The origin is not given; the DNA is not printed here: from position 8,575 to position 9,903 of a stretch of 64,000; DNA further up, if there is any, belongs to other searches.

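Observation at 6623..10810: Four tandem luciferase-like oxidoreductase paralogs converging on an F420 operon: candidate F420-dependent multi-paralog redox system with unknown substrate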

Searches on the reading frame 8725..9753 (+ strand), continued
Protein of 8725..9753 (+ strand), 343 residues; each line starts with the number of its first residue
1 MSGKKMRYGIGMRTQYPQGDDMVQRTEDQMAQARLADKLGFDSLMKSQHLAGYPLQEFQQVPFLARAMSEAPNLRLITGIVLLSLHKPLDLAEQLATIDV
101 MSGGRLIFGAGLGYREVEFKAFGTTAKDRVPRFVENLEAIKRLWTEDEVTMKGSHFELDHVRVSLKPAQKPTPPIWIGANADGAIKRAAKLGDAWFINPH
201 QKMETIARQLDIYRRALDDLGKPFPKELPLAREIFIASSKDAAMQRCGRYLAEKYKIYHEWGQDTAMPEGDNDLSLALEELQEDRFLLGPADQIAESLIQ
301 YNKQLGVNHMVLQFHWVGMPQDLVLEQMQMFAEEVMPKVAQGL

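Call 28: find_encoding_contigs(protein=P0042, flank=10000, max_places=2)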
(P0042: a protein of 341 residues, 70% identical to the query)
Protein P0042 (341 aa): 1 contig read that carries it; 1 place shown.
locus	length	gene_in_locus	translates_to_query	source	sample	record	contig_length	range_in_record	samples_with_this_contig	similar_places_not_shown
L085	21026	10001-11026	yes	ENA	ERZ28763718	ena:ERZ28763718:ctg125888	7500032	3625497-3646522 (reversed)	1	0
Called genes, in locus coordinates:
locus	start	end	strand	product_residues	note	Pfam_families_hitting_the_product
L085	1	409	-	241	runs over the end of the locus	PF13641:Glyco_tranf_2_3 (weak), PF00535:Glycos_transf_2, PF10111:Glyco_tranf_2_2 (faint)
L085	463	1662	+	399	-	PF00083:Sugar_tr (weak), PF07690:MFS_1, PF11700:ATG22 (weak), PF07690:MFS_1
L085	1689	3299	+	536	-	PF01019:G_glu_transpept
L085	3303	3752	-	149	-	PF19315:MC_hydratase, PF01575:MaoC_dehydratas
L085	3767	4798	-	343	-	PF25852:DUF6242_C (weak), PF14870:PSII_BNR (weak), PF13088:BNR_2 (faint), PF02012:BNR (faint), PF15902:Sortilin-Vps10 (weak)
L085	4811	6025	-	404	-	PF00266:Aminotran_5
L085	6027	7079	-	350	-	PF00296:Bac_luciferase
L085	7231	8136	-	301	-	PF13276:HTH_21, PF00665:rve, PF13683:rve_3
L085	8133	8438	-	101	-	PF01527:HTH_Tnp_1, PF13542:HTH_Tnp_ISL3 (weak)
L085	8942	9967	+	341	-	PF00296:Bac_luciferase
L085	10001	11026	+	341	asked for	PF00296:Bac_luciferase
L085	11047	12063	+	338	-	PF00296:Bac_luciferase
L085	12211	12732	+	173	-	PF13384:HTH_23, PF13518:HTH_28, PF13551:HTH_29, PF13565:HTH_32, PF13592:HTH_33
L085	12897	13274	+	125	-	PF13358:DDE_3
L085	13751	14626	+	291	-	PF00111:Fer2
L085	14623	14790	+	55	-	-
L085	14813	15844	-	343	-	PF01609:DDE_Tnp_1, PF13751:DDE_Tnp_1_6 (weak)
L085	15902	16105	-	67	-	PF05598:DUF772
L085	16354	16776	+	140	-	PF13340:DUF4096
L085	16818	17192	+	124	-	PF01609:DDE_Tnp_1, PF13586:DDE_Tnp_1_2 (weak)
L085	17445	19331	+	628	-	PF25392:MS_channel_TM1 (faint), PF21088:MS_channel_1st, PF00924:MS_channel_2nd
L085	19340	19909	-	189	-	PF00775:Dioxygenase_C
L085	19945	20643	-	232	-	PF12391:PCDO_beta_N, PF00775:Dioxygenase_C, PF13620:CarboxypepD_reg (faint)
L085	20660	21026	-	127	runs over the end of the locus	PF00903:Glyoxalase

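Call 29: find_encoding_contigs(protein=P0109, flank=10000, max_places=2)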
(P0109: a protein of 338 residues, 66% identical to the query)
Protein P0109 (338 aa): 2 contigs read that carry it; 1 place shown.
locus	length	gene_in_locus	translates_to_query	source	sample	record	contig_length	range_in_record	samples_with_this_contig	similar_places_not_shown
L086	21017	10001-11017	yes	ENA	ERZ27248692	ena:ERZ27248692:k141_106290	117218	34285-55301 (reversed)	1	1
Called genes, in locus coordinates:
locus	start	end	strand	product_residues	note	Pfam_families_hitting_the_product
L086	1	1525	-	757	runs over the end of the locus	PF04205:FMN_bind (weak), PF12801:Fer4_5, PF27538:NosR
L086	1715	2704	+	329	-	PF00210:Ferritin (weak), PF02915:Rubrerythrin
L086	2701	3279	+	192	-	PF01814:Hemerythrin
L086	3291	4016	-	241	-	PF00027:cNMP_binding, PF13545:HTH_Crp_2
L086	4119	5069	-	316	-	PF00296:Bac_luciferase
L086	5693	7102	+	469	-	PF03972:MmgE_PrpD_N, PF19305:MmgE_PrpD_C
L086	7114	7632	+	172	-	PF19315:MC_hydratase, PF01575:MaoC_dehydratas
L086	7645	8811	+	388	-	PF02771:Acyl-CoA_dh_N, PF02770:Acyl-CoA_dh_M, PF00441:Acyl-CoA_dh_1, PF08028:Acyl-CoA_dh_2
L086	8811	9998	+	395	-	PF02515:CoA_transf_3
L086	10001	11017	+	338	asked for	PF00296:Bac_luciferase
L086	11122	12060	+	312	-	PF00691:OmpA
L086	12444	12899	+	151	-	PF00111:Fer2, PF13085:Fer2_3 (weak), PF01799:Fer2_2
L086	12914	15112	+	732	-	PF20256:MoCoBD_2, PF02738:MoCoBD_1, PF20256:MoCoBD_2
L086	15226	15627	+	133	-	-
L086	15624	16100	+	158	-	PF13501:SoxY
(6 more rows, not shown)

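Call 37: find_encoding_contigs(protein=P0055, flank=10000, max_places=4)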
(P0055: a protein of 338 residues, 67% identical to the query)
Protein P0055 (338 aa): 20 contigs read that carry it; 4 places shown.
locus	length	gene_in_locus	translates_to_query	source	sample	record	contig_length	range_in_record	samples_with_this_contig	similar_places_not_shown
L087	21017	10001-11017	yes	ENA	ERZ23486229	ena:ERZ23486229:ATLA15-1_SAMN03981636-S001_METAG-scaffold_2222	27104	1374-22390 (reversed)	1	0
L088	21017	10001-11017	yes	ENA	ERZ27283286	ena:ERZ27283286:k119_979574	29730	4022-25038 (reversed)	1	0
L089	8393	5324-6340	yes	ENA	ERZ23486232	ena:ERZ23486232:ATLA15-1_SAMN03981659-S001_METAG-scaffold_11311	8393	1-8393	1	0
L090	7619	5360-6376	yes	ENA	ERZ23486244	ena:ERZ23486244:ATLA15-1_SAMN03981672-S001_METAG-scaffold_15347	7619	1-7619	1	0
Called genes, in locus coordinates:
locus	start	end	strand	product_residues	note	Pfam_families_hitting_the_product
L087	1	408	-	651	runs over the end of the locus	PF07715:Plug, PF00593:TonB_dep_Rec_b-barrel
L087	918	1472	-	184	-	PF06073:DUF934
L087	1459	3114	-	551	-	PF03460:NIR_SIR_ferr, PF01077:NIR_SIR, PF03460:NIR_SIR_ferr, PF01077:NIR_SIR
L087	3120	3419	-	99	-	PF11011:DUF2849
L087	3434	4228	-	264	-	PF00590:TP_methylase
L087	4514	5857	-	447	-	PF00672:HAMP, PF00512:HisKA (weak), PF02518:HATPase_c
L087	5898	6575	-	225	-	PF00072:Response_reg, PF00486:Trans_reg_C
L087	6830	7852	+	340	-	PF00296:Bac_luciferase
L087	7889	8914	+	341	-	PF00296:Bac_luciferase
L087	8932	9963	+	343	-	PF00296:Bac_luciferase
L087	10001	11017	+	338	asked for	PF00296:Bac_luciferase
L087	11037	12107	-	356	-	PF09982:LpxR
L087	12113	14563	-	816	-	PF04055:Radical_SAM, PF19288:CofH_C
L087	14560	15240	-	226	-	PF01983:CofC, PF12804:NTP_transf_3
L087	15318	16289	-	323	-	PF01933:CofD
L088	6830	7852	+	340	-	PF00296:Bac_luciferase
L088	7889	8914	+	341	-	PF00296:Bac_luciferase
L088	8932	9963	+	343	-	PF00296:Bac_luciferase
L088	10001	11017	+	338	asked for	PF00296:Bac_luciferase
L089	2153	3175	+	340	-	PF00296:Bac_luciferase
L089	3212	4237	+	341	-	PF00296:Bac_luciferase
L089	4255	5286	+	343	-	PF00296:Bac_luciferase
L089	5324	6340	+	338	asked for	PF00296:Bac_luciferase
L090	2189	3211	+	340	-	PF00296:Bac_luciferase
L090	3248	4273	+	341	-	PF00296:Bac_luciferase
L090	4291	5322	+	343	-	PF00296:Bac_luciferase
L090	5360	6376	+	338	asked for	PF00296:Bac_luciferase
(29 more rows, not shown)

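Call 45: search_solved_structures(query=A2, max_evalue=0.00001, show_alignments=0)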
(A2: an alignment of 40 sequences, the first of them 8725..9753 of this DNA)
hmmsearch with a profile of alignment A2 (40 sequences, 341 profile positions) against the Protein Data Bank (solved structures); distinct sequences matched with E-value up to 0.00001: 34.
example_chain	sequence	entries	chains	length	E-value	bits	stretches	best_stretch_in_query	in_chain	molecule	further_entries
7bip_A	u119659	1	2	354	1.6e-35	126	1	4-336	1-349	Luciferase-like monooxygenase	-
8cbb_A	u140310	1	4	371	6.4e-24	87.9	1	3-338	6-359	Alkanal monooxygenase alpha chain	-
8k74_A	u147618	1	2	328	8.4e-21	77.6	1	20-337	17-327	Alkanal monooxygenase alpha chain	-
3rao_A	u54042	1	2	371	1.5e-20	76.8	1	17-338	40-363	Putative Luciferase-like Monooxygenase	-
8t0u_A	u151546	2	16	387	4e-20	75.4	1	28-311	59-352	FMNH(2)-dependent dimethylsulfone monooxygenase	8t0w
8qpm_A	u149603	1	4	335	3e-17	66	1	26-247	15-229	5,10-methylenetetrahydromethanopterin reductase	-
8qpl_A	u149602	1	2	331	3.6e-17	65.7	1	26-247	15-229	5,10-methylenetetrahydromethanopterin reductase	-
8qq8_A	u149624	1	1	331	3.6e-17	65.7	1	27-247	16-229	5,10-methylenetetrahydromethanopterin reductase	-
2i7g_A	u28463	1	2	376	4.6e-16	62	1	21-340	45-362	Monooxygenase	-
6ket_A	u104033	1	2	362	6.5e-16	61.5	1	3-313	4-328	PuwE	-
1brl_A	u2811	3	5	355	3.3e-15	59.2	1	4-337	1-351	BACTERIAL LUCIFERASE | Alkanal monooxygenase alpha chain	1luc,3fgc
9fp4_A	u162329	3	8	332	4.3e-14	55.6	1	22-197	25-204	F420-dependent hydroxymycolic acid dehydrogenase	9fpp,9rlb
2b81_A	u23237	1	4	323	1.7e-12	50.3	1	24-198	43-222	Luciferase-like monooxygenase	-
7jv3_A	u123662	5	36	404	5.1e-12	48.7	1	88-250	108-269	Alkanesulfonate monooxygenase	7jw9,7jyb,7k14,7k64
1z69_A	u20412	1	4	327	5e-11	45.5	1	30-212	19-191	Coenzyme F420-dependent N(5),N(10)-methylenetetrahydromethanopterin reductase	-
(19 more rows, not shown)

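Call 46: find_encoding_contigs(protein=P0045, flank=10000, max_places=2)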
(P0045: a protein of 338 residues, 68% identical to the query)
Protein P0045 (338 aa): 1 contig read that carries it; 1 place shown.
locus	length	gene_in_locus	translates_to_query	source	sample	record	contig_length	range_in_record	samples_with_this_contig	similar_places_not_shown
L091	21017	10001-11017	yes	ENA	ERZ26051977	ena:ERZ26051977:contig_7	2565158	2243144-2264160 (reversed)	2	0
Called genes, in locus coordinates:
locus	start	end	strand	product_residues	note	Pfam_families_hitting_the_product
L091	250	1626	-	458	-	PF00672:HAMP, PF00512:HisKA (weak), PF02518:HATPase_c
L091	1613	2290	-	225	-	PF00072:Response_reg, PF00486:Trans_reg_C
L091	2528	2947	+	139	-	PF13622:4HBT_3, PF03061:4HBT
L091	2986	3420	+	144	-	PF00903:Glyoxalase, PF13468:Glyoxalase_3 (weak), PF13669:Glyoxalase_4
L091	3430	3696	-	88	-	-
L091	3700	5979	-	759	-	PF01315:Ald_Xan_dh_C, PF02738:MoCoBD_1, PF20256:MoCoBD_2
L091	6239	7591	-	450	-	PF00884:Sulfatase, PF16347:SGSH_C, PF14707:Sulfatase_C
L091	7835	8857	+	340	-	PF00296:Bac_luciferase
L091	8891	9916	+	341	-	PF00296:Bac_luciferase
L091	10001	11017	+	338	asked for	PF00296:Bac_luciferase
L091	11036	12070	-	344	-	PF09982:LpxR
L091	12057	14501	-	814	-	PF04055:Radical_SAM, PF19288:CofH_C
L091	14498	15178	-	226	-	PF01983:CofC, PF12804:NTP_transf_3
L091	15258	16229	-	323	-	PF01933:CofD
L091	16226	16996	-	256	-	PF01996:F420_ligase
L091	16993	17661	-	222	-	PF03807:F420_oxidored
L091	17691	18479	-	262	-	PF00561:Abhydrolase_1, PF12146:Hydrolase_4, PF12697:Abhydrolase_6, PF08386:Abhydrolase_4 (weak)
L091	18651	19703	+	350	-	-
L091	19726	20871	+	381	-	PF01546:Peptidase_M20, PF07687:M20_dimer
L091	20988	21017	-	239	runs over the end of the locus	PF00702:Hydrolase, PF13419:HAD_2 (weak)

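Call 47: find_encoding_contigs(protein=P0102, flank=10000, max_places=2)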
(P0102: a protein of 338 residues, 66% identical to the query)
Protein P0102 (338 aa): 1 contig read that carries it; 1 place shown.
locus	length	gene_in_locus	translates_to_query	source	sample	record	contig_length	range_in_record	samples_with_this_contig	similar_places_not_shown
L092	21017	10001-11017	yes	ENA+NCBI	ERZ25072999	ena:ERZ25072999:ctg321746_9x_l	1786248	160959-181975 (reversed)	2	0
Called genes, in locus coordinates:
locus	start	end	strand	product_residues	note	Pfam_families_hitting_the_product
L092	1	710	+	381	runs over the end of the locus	PF01547:SBP_bac_1, PF13416:SBP_bac_8, PF13531:SBP_bac_11 (faint), PF13343:SBP_bac_6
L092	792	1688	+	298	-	PF00528:BPD_transp_1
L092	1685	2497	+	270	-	PF00528:BPD_transp_1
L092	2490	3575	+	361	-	PF00005:ABC_tran, PF08402:TOBE_2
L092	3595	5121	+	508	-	PF01979:Amidohydro_1, PF07969:Amidohydro_3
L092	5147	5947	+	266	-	PF02633:Creatininase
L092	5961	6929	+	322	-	PF00491:Arginase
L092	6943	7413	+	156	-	PF00383:dCMP_cyt_deam_1, PF14437:MafB19-deam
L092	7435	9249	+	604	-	PF02538:Hydantoinase_B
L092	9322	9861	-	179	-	-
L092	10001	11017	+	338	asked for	PF00296:Bac_luciferase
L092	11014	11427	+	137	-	PF00903:Glyoxalase, PF13468:Glyoxalase_3 (faint), PF13669:Glyoxalase_4, PF18029:Glyoxalase_6 (weak)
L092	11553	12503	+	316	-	PF13230:GATase_4 (faint), PF13522:GATase_6, PF13537:GATase_7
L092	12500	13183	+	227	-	-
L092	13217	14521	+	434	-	PF01645:Glu_synthase, PF01070:FMN_dh, PF00478:IMPDH, PF03060:NMO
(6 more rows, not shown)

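Call 50: predict_structure(alignment_id=A2)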
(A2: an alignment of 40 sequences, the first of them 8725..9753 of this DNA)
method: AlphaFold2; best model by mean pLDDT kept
length: 343 residues; sequences in the alignment: 40
mean_pLDDT: 91.7   pTM: 0.90
mean pLDDT of the five models: 91.7, 90.7, 90.2, 89.3, 88.9
residues with pLDDT >= 90: 244; 70-90: 94; 50-70: 2; < 50: 3
segments of 3 or more residues with pLDDT < 50: 1-3
pLDDT, mean of each block of 10 residues (from residue 1): 75 86 94 98 90 86 93 93 92 97 97 84 85 97 98 96 97 95 93 93 91 98 95 95 92 86 81 76 85 97 95 92 97 98 94
secondary structure, 60 per line:
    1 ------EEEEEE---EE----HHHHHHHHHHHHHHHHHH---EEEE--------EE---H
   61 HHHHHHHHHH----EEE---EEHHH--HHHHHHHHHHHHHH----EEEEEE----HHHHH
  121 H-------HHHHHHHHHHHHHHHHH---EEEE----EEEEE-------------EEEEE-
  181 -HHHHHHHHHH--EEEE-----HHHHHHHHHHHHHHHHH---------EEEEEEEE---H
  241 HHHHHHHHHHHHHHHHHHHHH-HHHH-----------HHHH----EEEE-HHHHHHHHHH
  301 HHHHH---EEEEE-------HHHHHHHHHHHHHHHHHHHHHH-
elements in order: E7-12 H22-39 E43-46 H60-70 E75-77 H88-101 E106-111 H116-121 H129-145 E149-152 E157-161 E175-179 H182-191 E194-197 H203-219 E229-236 H240-261 H263-266 H278-281 E286-289 H291-305 E309-313 H321-342

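Call 53: fold_search(model_id=the predicted structure, library=pdb)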
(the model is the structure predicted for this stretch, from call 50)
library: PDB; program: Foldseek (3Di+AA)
matches with E <= 10: 1577; with E <= 0.001: 185
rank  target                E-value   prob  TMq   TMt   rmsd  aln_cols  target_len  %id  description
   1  7bip_A                3.4e-24  1.00  0.85  0.89   2.6       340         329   26  Crystal structure of monooxygenase RslO1 from Streptomyces bottropensis (released 2021-01-20)
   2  2i7g_B                1.0e-23  1.00  0.84  0.84   3.6       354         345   22  Crystal Structure of Monooxygenase from Agrobacterium tumefaciens (released 2006-10-03)
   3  2i7g_A                5.5e-23  1.00  0.86  0.86   3.2       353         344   22  Crystal Structure of Monooxygenase from Agrobacterium tumefaciens (released 2006-10-03)
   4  8cbb_A                1.4e-22  1.00  0.84  0.85   5.2       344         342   23  Structure of homodimeric luciferase from Enhygromyxa salina (released 2024-02-07)
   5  8cbb_B                9.7e-22  1.00  0.82  0.81   4.8       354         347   23  Structure of homodimeric luciferase from Enhygromyxa salina (released 2024-02-07)
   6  8cbb_D                2.9e-21  1.00  0.84  0.84   5.2       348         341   23  Structure of homodimeric luciferase from Enhygromyxa salina (released 2024-02-07)
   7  8cbb_C                3.1e-21  1.00  0.83  0.80   5.3       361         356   22  Structure of homodimeric luciferase from Enhygromyxa salina (released 2024-02-07)
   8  8k74_B                1.1e-20  1.00  0.74  0.78   4.9       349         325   23  A novel monooxygenase (released 2024-07-31)
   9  8t0u_F                5.4e-20  1.00  0.73  0.77   5.5       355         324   22  Crystal structure of dimethylsulfone monooxygenase SfnG from Pseudomonas fluorescens (released 2024-11-27)
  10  8t0u_E                5.7e-20  1.00  0.74  0.77   5.4       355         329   22  Crystal structure of dimethylsulfone monooxygenase SfnG from Pseudomonas fluorescens (released 2024-11-27)
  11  1nqk                  6.4e-20  1.00  0.74  0.73   5.0       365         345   17  Structural Genomics, Crystal structure of Alkanesulfonate monooxygenase (released 2003-09-23)
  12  8t0u_C                9.3e-20  1.00  0.74  0.79   4.8       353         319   21  Crystal structure of dimethylsulfone monooxygenase SfnG from Pseudomonas fluorescens (released 2024-11-27)
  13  8t0u_B                9.9e-20  1.00  0.73  0.76   5.3       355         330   22  Crystal structure of dimethylsulfone monooxygenase SfnG from Pseudomonas fluorescens (released 2024-11-27)
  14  8t0u_G                1.2e-19  1.00  0.72  0.83   4.2       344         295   20  Crystal structure of dimethylsulfone monooxygenase SfnG from Pseudomonas fluorescens (released 2024-11-27)
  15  3fgc_A                1.5e-19  1.00  0.83  0.82   9.0       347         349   17  Crystal Structure of the Bacterial Luciferase:Flavin Complex Reveals the Basis of Intersubunit Communication (released 2009-05-26)
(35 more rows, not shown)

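Call 56: find_encoding_contigs(protein=P0068, flank=10000, max_places=1)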
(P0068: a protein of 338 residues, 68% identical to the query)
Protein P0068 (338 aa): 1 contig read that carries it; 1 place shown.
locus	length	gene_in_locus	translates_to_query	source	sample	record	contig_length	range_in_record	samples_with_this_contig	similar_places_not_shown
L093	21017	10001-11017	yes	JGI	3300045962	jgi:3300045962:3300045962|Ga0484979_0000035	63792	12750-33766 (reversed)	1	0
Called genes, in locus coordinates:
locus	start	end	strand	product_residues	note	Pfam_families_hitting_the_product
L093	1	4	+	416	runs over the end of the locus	PF25371:DUF7884 (weak), PF02353:CMAS, PF13489:Methyltransf_23, PF08241:Methyltransf_11, PF08242:Methyltransf_12, PF13649:Methyltransf_25, PF13847:Methyltransf_31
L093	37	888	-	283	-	PF02668:TauD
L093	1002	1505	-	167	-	PF06073:DUF934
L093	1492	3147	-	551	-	PF03460:NIR_SIR_ferr, PF01077:NIR_SIR, PF03460:NIR_SIR_ferr, PF01077:NIR_SIR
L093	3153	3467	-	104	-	PF11011:DUF2849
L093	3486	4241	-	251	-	PF00590:TP_methylase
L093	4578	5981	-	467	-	PF00672:HAMP, PF00512:HisKA, PF02518:HATPase_c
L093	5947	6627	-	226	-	PF00072:Response_reg, PF00486:Trans_reg_C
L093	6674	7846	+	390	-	PF00296:Bac_luciferase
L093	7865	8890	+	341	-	PF00296:Bac_luciferase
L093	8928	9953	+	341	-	PF00296:Bac_luciferase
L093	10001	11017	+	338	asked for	PF00296:Bac_luciferase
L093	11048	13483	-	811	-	PF04055:Radical_SAM, PF19288:CofH_C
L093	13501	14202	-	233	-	PF01983:CofC, PF12804:NTP_transf_3 (weak)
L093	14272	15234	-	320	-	PF01933:CofD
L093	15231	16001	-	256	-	PF01996:F420_ligase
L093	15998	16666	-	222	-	PF03807:F420_oxidored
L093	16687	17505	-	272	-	PF00561:Abhydrolase_1, PF12146:Hydrolase_4, PF12697:Abhydrolase_6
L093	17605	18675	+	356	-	-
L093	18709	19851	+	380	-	PF01546:Peptidase_M20, PF07687:M20_dimer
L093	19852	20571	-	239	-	PF00702:Hydrolase, PF13419:HAD_2 (weak)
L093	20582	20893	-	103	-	PF14330:DUF4387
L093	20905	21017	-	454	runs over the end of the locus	PF07287:AtuA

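Call 57: find_encoding_contigs(protein=P0077, flank=10000, max_places=1)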
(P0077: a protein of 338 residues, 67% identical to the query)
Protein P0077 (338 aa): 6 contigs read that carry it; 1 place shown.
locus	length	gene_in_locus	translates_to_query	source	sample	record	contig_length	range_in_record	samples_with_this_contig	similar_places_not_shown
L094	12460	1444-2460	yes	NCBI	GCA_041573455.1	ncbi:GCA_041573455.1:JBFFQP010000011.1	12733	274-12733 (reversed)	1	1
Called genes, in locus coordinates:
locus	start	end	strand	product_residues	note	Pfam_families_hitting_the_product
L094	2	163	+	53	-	?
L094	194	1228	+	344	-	PF00296:Bac_luciferase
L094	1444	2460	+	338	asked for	PF00296:Bac_luciferase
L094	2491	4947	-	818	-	PF04055:Radical_SAM, PF19288:CofH_C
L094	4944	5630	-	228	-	PF01983:CofC, PF12804:NTP_transf_3 (weak)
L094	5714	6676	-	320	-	PF01933:CofD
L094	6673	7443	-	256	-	PF01996:F420_ligase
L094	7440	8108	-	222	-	PF03807:F420_oxidored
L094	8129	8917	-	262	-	PF00561:Abhydrolase_1, PF12146:Hydrolase_4, PF12697:Abhydrolase_6, PF08386:Abhydrolase_4 (weak)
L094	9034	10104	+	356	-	-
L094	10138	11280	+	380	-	PF01546:Peptidase_M20, PF07687:M20_dimer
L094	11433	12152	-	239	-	PF00702:Hydrolase, PF13419:HAD_2 (weak)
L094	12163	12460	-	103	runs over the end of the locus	PF14330:DUF4387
